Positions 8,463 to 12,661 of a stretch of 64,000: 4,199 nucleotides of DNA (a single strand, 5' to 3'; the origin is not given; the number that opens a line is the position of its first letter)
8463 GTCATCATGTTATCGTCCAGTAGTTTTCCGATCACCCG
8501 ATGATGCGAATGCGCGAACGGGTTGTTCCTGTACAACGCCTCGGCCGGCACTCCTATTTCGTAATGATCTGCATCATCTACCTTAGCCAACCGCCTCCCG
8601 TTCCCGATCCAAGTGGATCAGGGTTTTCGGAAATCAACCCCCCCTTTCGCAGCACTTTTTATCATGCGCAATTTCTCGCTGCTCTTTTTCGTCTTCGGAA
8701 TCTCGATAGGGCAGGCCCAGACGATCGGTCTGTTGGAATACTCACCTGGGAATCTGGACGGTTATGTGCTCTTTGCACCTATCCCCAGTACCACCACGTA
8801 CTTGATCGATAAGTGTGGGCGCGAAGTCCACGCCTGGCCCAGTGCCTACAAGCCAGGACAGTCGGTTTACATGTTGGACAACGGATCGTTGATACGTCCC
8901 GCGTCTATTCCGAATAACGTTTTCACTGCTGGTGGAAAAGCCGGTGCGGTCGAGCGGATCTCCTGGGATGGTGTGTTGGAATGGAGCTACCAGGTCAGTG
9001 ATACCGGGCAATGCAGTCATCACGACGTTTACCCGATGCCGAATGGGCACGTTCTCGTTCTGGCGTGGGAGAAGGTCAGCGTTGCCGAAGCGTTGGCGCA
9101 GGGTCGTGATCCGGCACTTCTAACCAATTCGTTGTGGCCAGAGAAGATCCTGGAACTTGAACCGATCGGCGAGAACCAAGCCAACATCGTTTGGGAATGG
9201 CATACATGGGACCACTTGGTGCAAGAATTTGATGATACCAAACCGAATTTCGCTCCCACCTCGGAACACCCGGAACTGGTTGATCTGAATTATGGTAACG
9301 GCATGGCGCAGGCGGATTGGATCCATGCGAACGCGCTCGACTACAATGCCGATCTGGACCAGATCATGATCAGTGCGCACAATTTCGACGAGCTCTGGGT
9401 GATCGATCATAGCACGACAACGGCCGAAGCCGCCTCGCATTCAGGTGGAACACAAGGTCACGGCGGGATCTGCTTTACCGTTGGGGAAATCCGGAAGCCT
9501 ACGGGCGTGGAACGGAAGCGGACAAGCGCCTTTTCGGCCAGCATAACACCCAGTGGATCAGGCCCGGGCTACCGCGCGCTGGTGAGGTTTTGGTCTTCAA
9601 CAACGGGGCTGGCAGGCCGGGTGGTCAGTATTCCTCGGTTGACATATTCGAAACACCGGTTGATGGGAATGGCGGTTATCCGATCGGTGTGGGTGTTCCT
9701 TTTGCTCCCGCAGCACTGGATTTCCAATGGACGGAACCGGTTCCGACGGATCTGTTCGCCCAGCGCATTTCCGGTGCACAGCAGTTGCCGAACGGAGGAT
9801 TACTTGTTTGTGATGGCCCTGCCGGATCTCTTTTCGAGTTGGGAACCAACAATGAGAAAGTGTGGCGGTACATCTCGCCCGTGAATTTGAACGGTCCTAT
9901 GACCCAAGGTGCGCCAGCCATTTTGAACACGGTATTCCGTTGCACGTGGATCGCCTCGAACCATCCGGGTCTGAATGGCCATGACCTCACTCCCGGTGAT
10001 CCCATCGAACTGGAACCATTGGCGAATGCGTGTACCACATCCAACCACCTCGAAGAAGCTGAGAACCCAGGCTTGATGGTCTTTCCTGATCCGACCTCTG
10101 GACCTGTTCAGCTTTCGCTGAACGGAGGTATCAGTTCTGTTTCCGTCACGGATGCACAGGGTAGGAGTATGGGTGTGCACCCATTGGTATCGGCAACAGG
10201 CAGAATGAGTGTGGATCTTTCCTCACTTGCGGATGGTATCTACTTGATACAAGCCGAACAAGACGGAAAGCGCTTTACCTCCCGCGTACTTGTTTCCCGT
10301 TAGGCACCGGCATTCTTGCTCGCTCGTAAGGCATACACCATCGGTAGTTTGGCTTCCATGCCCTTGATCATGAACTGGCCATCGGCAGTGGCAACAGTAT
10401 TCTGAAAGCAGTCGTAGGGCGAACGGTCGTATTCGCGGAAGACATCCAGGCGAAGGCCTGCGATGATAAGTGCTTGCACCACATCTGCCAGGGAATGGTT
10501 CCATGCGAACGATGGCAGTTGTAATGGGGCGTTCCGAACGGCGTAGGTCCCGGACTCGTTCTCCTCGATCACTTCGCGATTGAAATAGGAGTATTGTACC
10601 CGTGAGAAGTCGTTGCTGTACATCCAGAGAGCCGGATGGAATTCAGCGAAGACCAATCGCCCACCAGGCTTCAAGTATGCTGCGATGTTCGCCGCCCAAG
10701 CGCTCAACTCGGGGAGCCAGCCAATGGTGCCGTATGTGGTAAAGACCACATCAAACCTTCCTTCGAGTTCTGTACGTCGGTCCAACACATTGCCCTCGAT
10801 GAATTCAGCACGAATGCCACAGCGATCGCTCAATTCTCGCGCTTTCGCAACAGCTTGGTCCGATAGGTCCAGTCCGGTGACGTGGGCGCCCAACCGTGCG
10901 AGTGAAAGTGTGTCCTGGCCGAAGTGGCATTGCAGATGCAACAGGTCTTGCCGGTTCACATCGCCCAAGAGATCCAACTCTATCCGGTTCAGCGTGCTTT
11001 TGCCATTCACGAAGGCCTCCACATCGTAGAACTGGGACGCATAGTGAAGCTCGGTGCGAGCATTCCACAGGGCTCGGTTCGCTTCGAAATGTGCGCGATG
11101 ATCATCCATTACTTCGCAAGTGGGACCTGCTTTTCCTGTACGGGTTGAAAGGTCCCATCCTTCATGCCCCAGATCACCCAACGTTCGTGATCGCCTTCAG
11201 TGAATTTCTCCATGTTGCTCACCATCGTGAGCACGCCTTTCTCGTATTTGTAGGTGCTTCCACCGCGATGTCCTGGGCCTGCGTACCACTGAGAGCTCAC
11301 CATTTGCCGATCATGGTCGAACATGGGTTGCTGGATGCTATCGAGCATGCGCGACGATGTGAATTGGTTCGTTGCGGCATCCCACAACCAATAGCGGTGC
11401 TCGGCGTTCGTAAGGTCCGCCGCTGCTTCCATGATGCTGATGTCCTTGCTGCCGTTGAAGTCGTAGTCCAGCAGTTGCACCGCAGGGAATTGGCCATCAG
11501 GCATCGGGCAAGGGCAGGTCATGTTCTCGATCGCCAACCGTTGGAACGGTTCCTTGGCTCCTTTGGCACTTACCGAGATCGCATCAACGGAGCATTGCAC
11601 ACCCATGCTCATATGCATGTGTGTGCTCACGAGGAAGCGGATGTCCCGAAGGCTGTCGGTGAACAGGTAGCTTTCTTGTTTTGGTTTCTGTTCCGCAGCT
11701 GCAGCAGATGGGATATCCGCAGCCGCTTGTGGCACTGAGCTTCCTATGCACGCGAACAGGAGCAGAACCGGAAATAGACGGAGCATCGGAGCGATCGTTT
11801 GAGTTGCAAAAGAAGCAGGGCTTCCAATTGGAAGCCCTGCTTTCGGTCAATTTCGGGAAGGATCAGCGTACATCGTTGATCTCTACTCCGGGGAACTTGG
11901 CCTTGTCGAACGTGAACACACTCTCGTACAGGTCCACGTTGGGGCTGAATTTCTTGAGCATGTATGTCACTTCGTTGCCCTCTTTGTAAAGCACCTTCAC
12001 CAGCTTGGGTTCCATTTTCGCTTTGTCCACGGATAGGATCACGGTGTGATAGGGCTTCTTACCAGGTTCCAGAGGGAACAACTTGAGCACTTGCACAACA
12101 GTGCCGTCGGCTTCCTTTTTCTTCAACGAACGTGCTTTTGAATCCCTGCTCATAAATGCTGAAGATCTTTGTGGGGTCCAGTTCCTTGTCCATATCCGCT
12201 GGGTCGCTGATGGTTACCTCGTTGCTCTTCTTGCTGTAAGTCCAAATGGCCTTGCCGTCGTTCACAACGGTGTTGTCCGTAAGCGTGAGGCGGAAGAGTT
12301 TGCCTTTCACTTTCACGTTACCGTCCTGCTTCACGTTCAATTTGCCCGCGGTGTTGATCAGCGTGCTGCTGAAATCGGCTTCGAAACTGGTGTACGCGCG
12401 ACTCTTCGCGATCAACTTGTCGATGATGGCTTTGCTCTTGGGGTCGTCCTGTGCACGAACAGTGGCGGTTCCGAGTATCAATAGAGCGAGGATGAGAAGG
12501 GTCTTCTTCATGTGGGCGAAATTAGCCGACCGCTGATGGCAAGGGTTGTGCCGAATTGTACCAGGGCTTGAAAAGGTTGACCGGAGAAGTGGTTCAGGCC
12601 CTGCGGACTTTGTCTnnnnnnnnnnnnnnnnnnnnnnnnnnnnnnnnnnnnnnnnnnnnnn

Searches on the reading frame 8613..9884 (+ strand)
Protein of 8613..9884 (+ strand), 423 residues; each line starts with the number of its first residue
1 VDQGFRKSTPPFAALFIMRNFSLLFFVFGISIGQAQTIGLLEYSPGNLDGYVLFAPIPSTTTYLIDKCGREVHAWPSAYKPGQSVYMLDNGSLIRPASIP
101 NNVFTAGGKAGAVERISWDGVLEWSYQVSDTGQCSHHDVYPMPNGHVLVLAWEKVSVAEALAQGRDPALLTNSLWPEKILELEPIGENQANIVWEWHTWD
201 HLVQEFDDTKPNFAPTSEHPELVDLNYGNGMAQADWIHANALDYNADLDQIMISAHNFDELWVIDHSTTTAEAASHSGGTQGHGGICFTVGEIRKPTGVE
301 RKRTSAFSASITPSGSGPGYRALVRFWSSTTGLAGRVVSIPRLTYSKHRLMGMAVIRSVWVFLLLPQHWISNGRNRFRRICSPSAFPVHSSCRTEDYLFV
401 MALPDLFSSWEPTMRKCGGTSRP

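Call 14: search_protein_families(library=pfam, proteins=[window:8613-9884:+], max_evalue=0.001)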
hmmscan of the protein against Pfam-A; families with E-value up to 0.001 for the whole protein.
window:8613-9884:+ (423 aa): 1 family
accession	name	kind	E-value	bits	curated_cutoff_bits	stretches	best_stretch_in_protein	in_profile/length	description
PF05935.17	Arylsulfotrans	-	1.3e-09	38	24.2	1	133-268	91-206/374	Arylsulfotransferase (ASST)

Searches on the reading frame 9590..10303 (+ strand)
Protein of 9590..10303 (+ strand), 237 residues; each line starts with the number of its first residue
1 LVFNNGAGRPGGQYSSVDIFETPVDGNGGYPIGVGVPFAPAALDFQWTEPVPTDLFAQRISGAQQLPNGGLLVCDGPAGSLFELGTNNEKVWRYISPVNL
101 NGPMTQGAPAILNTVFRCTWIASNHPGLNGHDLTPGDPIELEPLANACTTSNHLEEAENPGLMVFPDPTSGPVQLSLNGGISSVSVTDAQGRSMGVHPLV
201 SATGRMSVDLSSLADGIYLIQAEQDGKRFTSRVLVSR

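Call 14: search_protein_families(library=pfam, proteins=[window:9590-10303:+], max_evalue=0.001)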
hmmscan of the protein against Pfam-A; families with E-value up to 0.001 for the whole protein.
window:9590-10303:+ (237 aa): 1 family
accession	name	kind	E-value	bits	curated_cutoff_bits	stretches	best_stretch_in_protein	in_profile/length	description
PF18962.6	Por_Secre_tail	-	3.2e-07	31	27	1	164-235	1-75/75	Secretion system C-terminal sorting domain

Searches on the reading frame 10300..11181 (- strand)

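Call 14: search_protein_families(library=pfam, proteins=[window:10300-11181:-], max_evalue=0.001)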
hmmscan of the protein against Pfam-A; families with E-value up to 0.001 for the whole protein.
window:10300-11181:- (293 aa): 5 families
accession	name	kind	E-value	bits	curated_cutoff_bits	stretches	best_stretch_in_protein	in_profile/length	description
PF08242.18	Methyltransf_12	-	2.5e-14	54.2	30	1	81-176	1-98/98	Methyltransferase domain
PF13649.12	Methyltransf_25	-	4.8e-14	53.3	27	1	81-174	2-97/97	Methyltransferase domain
PF08241.18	Methyltransf_11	-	6.8e-12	46.3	21.2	1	82-178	2-95/95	Methyltransferase domain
PF13847.12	Methyltransf_31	-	1.4e-09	38.2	27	1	87-182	14-113/145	Methyltransferase domain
PF13489.12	Methyltransf_23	-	2.3e-07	31.1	27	1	85-185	31-123/164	Methyltransferase domain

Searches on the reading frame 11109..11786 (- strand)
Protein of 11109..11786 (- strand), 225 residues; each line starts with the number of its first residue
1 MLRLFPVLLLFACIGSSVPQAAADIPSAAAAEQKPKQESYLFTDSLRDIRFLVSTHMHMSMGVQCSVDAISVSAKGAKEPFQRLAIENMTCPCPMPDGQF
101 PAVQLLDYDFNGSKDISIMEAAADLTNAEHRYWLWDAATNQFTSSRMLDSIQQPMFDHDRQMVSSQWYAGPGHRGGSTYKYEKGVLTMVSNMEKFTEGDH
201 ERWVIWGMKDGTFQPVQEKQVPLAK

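Call 14: search_protein_families(library=pfam, proteins=[window:11109-11786:-], max_evalue=0.001)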
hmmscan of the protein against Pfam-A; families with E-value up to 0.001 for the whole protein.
window:11109-11786:- (225 aa): 0 families

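Call 46: search_protein_families(library=padloc, proteins=[window:11109-11786:-], max_evalue=0.01)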
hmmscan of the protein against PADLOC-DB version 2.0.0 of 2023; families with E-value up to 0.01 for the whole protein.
window:11109-11786:- (225 aa): 0 families

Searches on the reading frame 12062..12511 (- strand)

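Call 14: search_protein_families(library=pfam, proteins=[window:12062-12511:-], max_evalue=0.001)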
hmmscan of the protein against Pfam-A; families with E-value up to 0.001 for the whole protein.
window:12062-12511:- (150 aa): 2 families
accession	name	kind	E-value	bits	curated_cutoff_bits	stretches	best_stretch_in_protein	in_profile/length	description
PF16584.11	LolA_2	-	2.7e-11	44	26.8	1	61-136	41-116/152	Outer membrane lipoprotein carrier protein LolA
PF03548.22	LolA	-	5.8e-05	23.3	23.6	1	41-103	4-70/165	Outer membrane lipoprotein carrier protein LolA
